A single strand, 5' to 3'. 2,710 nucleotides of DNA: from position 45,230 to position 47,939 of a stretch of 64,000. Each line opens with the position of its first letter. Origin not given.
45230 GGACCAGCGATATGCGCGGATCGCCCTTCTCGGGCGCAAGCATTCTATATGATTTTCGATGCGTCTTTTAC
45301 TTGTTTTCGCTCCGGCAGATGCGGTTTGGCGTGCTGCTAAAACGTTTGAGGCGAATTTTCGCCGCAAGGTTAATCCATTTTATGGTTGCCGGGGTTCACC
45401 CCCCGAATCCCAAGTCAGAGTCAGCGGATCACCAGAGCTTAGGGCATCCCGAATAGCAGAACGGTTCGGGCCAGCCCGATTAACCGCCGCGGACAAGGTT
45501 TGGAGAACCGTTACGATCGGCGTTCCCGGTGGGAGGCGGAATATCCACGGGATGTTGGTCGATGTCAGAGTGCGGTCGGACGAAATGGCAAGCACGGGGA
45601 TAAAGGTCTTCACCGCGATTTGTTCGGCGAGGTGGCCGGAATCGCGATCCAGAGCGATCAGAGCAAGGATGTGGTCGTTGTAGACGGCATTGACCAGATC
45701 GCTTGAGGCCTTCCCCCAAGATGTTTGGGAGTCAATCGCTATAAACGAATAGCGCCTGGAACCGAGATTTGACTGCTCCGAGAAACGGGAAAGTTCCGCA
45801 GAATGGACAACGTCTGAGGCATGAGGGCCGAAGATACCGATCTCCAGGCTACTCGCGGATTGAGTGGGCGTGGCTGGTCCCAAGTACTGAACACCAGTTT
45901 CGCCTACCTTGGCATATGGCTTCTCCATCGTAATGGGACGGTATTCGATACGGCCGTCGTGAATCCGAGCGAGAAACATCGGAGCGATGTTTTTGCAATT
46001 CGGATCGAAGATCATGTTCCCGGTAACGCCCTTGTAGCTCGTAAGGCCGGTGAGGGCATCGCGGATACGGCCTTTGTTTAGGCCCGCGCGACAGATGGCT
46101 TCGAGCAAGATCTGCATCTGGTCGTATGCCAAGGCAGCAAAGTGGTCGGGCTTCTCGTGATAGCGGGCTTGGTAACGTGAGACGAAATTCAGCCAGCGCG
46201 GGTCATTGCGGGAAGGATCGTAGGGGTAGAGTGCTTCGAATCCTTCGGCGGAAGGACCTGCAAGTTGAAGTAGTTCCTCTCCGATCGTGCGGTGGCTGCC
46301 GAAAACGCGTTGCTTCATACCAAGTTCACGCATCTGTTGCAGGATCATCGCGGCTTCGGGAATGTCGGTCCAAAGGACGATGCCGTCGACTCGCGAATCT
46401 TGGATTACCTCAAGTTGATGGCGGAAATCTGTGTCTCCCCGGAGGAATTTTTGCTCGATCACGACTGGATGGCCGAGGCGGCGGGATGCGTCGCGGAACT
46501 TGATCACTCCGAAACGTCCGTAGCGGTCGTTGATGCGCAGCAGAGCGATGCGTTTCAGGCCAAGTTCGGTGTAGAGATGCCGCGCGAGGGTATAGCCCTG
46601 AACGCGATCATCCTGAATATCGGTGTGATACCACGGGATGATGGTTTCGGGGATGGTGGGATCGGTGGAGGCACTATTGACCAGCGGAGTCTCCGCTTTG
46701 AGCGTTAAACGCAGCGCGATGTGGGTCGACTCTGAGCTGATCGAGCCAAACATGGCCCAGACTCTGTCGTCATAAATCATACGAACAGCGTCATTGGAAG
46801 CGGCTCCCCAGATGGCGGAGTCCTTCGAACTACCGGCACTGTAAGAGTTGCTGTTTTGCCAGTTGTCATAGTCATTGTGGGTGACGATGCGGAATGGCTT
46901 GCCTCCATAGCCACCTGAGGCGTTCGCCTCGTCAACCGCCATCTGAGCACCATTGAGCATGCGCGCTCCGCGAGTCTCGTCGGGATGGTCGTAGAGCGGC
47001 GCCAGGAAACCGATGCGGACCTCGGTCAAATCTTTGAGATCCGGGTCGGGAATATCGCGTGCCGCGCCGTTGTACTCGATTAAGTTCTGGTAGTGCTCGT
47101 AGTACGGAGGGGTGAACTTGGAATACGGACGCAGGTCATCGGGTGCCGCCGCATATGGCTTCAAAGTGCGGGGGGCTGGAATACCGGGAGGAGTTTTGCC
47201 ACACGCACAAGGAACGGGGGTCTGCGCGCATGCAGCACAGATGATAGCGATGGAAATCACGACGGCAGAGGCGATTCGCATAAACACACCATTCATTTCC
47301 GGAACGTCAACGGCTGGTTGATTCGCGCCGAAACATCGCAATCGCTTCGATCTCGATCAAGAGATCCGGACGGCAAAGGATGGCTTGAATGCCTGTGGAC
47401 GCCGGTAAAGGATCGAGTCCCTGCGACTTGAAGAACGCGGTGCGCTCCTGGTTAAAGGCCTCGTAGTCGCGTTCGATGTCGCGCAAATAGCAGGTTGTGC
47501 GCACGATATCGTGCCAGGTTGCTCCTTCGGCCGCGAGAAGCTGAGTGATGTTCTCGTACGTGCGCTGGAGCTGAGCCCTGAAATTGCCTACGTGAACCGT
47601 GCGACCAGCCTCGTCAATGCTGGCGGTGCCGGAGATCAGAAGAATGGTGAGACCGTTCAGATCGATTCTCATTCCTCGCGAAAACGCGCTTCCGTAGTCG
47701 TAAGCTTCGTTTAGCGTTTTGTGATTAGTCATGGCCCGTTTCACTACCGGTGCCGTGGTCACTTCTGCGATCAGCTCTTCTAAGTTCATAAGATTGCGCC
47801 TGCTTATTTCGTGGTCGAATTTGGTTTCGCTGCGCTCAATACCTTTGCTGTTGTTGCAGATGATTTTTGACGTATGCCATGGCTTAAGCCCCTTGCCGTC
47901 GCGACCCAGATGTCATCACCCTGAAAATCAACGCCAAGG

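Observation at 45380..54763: Tightly coupled 7-gene operon of exported heme/propeller proteins led by a dedicated DAHP synthase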

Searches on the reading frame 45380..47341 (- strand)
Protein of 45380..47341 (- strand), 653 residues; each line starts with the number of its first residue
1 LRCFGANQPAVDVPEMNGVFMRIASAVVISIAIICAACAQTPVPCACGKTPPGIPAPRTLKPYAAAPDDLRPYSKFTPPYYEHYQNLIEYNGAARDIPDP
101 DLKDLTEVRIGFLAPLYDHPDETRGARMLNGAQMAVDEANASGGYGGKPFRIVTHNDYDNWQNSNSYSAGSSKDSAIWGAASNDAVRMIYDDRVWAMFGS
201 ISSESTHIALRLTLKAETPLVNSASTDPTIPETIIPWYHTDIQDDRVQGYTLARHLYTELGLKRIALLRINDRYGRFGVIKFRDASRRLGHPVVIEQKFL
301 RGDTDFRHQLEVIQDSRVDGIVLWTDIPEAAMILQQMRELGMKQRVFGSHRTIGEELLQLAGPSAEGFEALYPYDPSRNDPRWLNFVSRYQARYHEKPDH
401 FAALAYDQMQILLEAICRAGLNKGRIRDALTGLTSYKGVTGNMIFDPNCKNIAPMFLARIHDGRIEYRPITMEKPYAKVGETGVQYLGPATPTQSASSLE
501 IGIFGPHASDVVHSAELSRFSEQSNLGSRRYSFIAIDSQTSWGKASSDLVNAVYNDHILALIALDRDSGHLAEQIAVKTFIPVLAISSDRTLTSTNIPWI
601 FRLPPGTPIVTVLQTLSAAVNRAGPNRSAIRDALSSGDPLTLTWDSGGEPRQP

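Call 4: search_protein_families(library=pfam, proteins=[window:45380-47341:-], max_evalue=0.01)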
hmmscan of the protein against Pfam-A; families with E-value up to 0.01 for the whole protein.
window:45380-47341:- (653 aa): 3 families
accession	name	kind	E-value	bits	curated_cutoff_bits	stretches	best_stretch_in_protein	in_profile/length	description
PF13458.12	Peripla_BP_6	-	7e-43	148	31.7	2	182-463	58-342/343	Periplasmic binding protein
PF01094.35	ANF_receptor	-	2.3e-18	66.8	25.4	1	129-453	3-342/353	Receptor family ligand binding region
PF13433.12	Peripla_BP_5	-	1.5e-09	37.9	27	1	251-460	123-336/363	Periplasmic binding protein domain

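Call 5: search_protein_families(library=ncbifam, proteins=[window:45380-47341:-], max_evalue=0.01)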
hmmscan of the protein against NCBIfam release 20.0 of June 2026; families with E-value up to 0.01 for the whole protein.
window:45380-47341:- (653 aa): 3 families
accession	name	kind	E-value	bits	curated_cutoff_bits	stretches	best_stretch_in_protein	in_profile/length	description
NF011933.0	PRK15404.1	subfamily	4.1e-20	72.2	477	1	124-447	42-346/370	high-affinity branched-chain amino acid ABC transporter substrate-binding protein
TIGR03407.1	urea_ABC_UrtA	exception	4.6e-06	25.8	492.75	1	130-460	22-339/361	urea ABC transporter substrate-binding protein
TIGR01162.1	purE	equivalog_domain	0.00016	21.2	149.6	1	547-617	43-115/156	5-(carboxyamino)imidazole ribonucleotide mutase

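Call 34: search_solved_structures(query=window:45380-47296:-, max_evalue=0.001, show_alignments=0)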
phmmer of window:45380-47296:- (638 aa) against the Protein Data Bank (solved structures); distinct sequences matched with E-value up to 0.001: 26.
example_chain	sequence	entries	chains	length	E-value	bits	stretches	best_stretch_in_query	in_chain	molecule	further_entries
4gnr_A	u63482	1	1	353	3.8e-30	108.3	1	110-454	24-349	ABC transporter substrate-binding protein-branched chain amino acid transport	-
3hut_A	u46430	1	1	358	1.4e-25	93.2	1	109-445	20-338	putative branched-chain amino acid ABC transporter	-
3td9_A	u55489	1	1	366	4.7e-24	88.1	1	166-455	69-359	Branched chain amino acid ABC transporter, periplasmic amino acid-binding protein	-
4mlc_A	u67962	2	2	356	4e-13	52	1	171-452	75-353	Extracellular ligand-binding receptor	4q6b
3ipc_A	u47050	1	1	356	1.4e-12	50.2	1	95-432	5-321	ABC transporter, substrate binding protein (Amino acid)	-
3ip5_A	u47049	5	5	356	1.5e-12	50.1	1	95-432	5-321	ABC transporter, substrate binding protein (Amino acid)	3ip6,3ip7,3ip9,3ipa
3tx6_A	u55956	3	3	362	5.5e-11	45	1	165-402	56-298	Putative branched-chain amino acid transport system substrate-binding protein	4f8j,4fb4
4jb0_A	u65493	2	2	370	5.8e-11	44.9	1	165-402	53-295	branched-chain amino acid transport system substrate-binding protein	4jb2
1usg_A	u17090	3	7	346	9e-11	44.3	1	114-407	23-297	LEUCINE-SPECIFIC BINDING PROTEIN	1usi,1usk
2lbp_A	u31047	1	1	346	1.2e-10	43.9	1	110-407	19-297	LEUCINE-BINDING PROTEIN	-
1z15_A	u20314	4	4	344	2.5e-10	42.8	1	108-396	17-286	Leu/Ile/Val-binding protein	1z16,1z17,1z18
3lkb_A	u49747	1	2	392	3e-10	42.6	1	240-426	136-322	Probable branched-chain amino acid ABC transporter, amino acid binding protein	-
7ylt_B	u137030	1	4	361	4.2e-10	42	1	164-408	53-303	Putative ABC transporter, substrate-binding protein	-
2liv_A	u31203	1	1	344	8.4e-10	41.1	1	109-396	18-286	LEUCINE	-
8z0g_A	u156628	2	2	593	2.1e-09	39.7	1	105-397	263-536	Leu/Ile/Val-binding protein,Leu/Ile/Val-binding protein,mNeonGreen | NeIle,Leu/Ile/Val-binding protein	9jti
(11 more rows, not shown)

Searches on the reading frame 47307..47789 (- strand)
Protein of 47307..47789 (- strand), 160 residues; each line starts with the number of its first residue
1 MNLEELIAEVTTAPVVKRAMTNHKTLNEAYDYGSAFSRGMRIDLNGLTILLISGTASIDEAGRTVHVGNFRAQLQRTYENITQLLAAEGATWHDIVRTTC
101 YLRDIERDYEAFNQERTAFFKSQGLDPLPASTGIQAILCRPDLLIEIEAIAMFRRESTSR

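Call 4: search_protein_families(library=pfam, proteins=[window:47307-47789:-], max_evalue=0.01)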
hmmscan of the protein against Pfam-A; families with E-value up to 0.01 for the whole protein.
window:47307-47789:- (160 aa): 1 family
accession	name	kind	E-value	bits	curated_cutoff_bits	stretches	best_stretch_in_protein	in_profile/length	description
PF01042.26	Ribonuc_L-PSP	-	1.8e-18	67.1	27.3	1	48-152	19-120/121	Endoribonuclease L-PSP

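Call 5: search_protein_families(library=ncbifam, proteins=[window:47307-47789:-], max_evalue=0.01)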
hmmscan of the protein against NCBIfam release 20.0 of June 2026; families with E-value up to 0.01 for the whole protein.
window:47307-47789:- (160 aa): 4 families
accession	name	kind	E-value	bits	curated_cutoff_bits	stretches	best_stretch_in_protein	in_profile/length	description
TIGR00004.1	TIGR00004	subfamily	3.9e-13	49.7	106.25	1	48-152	24-124/125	Rid family detoxifying hydrolase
TIGR03610.1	RutC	equivalog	7.9e-13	48.6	169.1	1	48-151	26-124/127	pyrimidine utilization protein C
TIGR04444.1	chori_FkbO_Hyg5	subfamily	7.5e-08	32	325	1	34-150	191-310/311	FkbO/Hyg5 family chorismatase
NF008490.0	PRK11401.1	equivalog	3.9e-05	23.5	222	1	69-152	45-126/129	enamine/imine deaminase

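Call 28: search_solved_structures(query=window:47307-47789:-, max_evalue=0.001, show_alignments=2)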
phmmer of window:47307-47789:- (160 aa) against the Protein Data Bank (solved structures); distinct sequences matched with E-value up to 0.001: 40.
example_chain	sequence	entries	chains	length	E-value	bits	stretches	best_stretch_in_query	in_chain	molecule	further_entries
1j7h_A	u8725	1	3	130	7.9e-10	42.1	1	42-152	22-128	HYPOTHETICAL PROTEIN HI0719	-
2dyy_A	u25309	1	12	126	5.2e-09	39.5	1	48-152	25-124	UPF0076 protein PH0854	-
3l7q_A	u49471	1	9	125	3.6e-08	36.7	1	50-151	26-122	Putative translation initiation inhibitor, aldR regulator-like protein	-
9bjy_B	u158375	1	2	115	6.6e-08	35.9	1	70-151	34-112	RidA family protein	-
9bjv_A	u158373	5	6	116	6.7e-08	35.9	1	70-151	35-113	RidA family protein PA5083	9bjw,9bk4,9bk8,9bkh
8v8r_A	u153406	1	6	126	8.3e-08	35.6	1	52-151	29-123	Enamine/imine deaminase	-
5v4f_A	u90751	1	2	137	1.8e-07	34.5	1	18-152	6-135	Putative translational inhibitor protein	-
3vcz_A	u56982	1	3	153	3.3e-07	33.6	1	43-152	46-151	Endoribonuclease L-PSP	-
2csl_A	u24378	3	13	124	3.5e-07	33.6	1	50-151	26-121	protein translation initiation inhibitor | translation initiation inhibitor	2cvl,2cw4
1qu9_A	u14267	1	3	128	4.1e-07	33.3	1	50-153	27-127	YJGF PROTEIN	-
3v4d_A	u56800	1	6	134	7.8e-07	32.4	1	49-152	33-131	Aminoacrylate peracid reductase RutC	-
6tcd_A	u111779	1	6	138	2e-06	31.1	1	50-153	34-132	Ribonuclease UK114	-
1xrg_A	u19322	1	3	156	6.5e-06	29.4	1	52-152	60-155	Putative translation initiation inhibitor, yjgF family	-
6tcc_A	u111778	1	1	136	6.6e-06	29.4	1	50-153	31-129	ribonuclease UK114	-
2cwj_A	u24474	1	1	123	8.1e-06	29.1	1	49-151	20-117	putative endonuclease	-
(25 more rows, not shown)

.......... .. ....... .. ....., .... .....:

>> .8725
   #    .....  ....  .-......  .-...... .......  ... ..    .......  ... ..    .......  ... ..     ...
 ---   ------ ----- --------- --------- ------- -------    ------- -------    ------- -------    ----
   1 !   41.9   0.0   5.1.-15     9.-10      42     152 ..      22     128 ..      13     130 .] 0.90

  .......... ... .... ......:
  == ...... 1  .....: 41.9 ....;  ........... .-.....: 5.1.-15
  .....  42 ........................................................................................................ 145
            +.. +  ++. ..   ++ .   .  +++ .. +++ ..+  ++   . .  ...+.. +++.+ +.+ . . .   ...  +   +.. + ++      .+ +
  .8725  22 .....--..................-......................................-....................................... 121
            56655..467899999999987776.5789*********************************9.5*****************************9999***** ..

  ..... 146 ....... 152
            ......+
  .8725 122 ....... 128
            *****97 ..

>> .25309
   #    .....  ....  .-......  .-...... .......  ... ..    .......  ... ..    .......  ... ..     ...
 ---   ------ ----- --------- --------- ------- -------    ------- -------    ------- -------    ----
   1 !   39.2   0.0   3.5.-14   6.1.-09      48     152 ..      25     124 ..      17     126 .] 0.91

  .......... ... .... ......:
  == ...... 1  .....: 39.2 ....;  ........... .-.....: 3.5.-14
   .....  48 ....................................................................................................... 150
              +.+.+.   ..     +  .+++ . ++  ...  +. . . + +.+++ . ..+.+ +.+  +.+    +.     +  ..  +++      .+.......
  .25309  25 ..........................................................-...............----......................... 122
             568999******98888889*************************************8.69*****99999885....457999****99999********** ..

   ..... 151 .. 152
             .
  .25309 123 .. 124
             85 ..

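Call 86: search_solved_structures(query=A4, max_evalue=0.01, show_alignments=0)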
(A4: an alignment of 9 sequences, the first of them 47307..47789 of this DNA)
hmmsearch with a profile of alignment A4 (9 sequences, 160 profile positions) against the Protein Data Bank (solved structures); distinct sequences matched with E-value up to 0.01: 58.
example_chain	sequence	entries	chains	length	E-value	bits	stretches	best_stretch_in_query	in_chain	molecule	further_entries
2dyy_A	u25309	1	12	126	4.4e-14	55.8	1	48-155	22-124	UPF0076 protein PH0854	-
9bjy_B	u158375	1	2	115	1.5e-11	47.5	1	71-154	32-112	RidA family protein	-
9bjv_A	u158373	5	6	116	1.5e-11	47.5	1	71-154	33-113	RidA family protein PA5083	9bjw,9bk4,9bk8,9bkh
1j7h_A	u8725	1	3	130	1.7e-11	47.3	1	52-155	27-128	HYPOTHETICAL PROTEIN HI0719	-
3vcz_A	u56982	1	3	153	2.7e-11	46.7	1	52-155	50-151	Endoribonuclease L-PSP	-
3v4d_A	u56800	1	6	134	1.1e-10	44.7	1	52-156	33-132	Aminoacrylate peracid reductase RutC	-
5v4f_A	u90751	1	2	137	1.2e-10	44.5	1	23-155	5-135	Putative translational inhibitor protein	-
1qd9_A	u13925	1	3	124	3.8e-10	42.9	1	52-157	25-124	PURINE REGULATORY PROTEIN YABJ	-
5y6u_A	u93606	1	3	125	3.9e-10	42.9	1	52-157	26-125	YabJ protein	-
2csl_A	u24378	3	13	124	4.4e-10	42.8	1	53-152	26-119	protein translation initiation inhibitor | translation initiation inhibitor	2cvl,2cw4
1qu9_A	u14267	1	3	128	5.8e-10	42.4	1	52-155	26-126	YJGF PROTEIN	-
6tcd_A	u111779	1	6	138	8.2e-10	41.9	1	51-156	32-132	Ribonuclease UK114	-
7cd2_A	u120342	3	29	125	9e-10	41.7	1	52-157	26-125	YabJ protein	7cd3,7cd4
1xrg_A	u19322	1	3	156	1.1e-09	41.4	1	52-155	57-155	Putative translation initiation inhibitor, yjgF family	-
2cwj_A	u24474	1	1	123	1.9e-09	40.7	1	52-126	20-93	putative endonuclease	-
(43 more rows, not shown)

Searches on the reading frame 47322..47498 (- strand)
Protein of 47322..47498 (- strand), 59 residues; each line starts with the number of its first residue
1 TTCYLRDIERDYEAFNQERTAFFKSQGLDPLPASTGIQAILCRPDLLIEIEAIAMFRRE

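Call 94: search_solved_structures(query=window:47322-47498:-, max_evalue=10, show_alignments=5)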
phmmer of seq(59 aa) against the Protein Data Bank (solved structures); distinct sequences matched with E-value up to 10: 11.
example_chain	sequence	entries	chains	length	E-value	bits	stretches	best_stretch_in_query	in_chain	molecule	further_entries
9bjy_B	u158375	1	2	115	2e-05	28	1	2-54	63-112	RidA family protein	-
9bjv_A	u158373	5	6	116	2.1e-05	27.9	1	2-54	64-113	RidA family protein PA5083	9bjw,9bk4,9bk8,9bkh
9bk1_A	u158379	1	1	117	0.0015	22.1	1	2-55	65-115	L-PSP family protein PSPTO_0102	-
1j7h_A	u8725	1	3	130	0.0079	19.9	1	1-55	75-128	HYPOTHETICAL PROTEIN HI0719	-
3l7q_A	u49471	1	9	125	0.03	18.1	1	1-54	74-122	Putative translation initiation inhibitor, aldR regulator-like protein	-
8v8r_A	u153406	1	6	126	0.051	17.3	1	2-54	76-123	Enamine/imine deaminase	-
2ig8_A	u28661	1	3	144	0.057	17.2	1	11-54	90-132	Hypothetical protein PA3499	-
1qu9_A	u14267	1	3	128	0.27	15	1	1-56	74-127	YJGF PROTEIN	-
5v4f_A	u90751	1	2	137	0.56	14.1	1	22-55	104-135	Putative translational inhibitor protein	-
2dyy_A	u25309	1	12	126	1.3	13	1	2-55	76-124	UPF0076 protein PH0854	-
3vcz_A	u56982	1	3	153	1.8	12.5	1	2-55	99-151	Endoribonuclease L-PSP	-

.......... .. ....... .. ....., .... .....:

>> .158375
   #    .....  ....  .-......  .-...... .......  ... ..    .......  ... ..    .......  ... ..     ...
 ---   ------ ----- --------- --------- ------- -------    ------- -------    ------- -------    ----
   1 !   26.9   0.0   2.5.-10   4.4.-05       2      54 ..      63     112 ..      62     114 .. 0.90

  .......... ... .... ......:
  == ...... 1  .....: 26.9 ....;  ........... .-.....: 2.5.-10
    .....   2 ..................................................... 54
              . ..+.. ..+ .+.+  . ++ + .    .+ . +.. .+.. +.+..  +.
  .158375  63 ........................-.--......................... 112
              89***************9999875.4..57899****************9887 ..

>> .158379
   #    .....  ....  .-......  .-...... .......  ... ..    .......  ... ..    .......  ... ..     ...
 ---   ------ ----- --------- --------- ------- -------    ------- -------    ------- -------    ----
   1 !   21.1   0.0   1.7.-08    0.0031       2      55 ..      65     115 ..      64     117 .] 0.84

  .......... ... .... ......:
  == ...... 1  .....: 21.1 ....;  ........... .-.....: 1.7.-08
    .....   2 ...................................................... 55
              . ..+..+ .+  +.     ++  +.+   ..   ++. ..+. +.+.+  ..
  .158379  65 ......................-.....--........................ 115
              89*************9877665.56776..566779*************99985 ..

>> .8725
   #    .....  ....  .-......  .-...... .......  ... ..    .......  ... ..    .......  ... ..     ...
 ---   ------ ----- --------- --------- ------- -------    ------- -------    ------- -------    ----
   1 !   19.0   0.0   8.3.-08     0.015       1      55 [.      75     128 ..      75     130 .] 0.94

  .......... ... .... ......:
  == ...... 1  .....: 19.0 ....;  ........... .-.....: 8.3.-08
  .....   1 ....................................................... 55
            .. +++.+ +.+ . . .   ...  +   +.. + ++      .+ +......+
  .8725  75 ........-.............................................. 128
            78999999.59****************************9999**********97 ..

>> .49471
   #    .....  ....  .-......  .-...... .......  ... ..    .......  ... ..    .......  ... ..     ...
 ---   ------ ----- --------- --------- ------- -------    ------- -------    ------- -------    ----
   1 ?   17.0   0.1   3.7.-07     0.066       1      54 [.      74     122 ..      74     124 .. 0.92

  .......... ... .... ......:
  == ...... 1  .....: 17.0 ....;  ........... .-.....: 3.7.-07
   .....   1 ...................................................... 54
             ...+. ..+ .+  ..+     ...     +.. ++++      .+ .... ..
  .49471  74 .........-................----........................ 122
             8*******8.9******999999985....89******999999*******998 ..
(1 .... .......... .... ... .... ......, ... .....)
